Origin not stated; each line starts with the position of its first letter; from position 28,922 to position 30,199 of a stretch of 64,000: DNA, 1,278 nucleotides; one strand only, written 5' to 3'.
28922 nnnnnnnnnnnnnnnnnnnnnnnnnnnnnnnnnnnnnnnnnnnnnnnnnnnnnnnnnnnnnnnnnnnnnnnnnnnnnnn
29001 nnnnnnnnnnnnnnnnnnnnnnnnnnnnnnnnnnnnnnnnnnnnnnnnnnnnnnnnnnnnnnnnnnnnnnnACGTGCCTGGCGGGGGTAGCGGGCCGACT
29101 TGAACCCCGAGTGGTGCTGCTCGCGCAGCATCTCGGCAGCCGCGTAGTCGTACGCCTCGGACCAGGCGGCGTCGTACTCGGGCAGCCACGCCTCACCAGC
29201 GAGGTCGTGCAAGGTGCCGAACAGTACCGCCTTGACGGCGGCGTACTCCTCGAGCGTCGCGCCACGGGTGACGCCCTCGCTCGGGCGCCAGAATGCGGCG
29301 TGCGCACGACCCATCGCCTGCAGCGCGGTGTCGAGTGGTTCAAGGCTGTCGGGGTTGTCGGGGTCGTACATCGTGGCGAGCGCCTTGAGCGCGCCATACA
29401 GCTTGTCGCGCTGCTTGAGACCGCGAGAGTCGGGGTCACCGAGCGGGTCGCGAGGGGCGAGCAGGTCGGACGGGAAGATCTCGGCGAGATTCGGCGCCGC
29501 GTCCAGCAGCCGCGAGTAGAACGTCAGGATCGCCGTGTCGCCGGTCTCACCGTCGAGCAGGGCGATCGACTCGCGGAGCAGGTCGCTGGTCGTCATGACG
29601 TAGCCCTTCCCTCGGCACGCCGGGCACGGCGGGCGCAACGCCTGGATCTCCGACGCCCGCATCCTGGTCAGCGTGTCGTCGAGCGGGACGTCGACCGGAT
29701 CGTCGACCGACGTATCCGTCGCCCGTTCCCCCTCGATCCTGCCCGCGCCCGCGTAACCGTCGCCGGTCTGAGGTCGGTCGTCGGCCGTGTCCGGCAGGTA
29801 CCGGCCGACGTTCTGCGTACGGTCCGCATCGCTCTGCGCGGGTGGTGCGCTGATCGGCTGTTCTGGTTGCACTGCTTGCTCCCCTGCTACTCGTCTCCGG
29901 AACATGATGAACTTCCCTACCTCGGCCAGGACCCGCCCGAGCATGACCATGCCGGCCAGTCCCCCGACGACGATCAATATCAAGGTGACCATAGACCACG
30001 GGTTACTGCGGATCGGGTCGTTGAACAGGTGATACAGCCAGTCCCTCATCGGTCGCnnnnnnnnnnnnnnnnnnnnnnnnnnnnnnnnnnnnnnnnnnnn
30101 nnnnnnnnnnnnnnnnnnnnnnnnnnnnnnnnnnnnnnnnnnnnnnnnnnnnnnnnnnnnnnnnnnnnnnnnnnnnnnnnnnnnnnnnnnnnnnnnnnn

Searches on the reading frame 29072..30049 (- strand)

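Call 30: search_protein_families(library=pfam, proteins=[window:29072-30049:-], max_evalue=0.01)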
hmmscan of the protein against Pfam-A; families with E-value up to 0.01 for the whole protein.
window:29072-30049:- (326 aa): 1 family
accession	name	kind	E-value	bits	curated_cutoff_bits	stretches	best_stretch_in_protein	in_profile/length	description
PF00042.28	Globin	-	0.0031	18.4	22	1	176-307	2-117/117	Globin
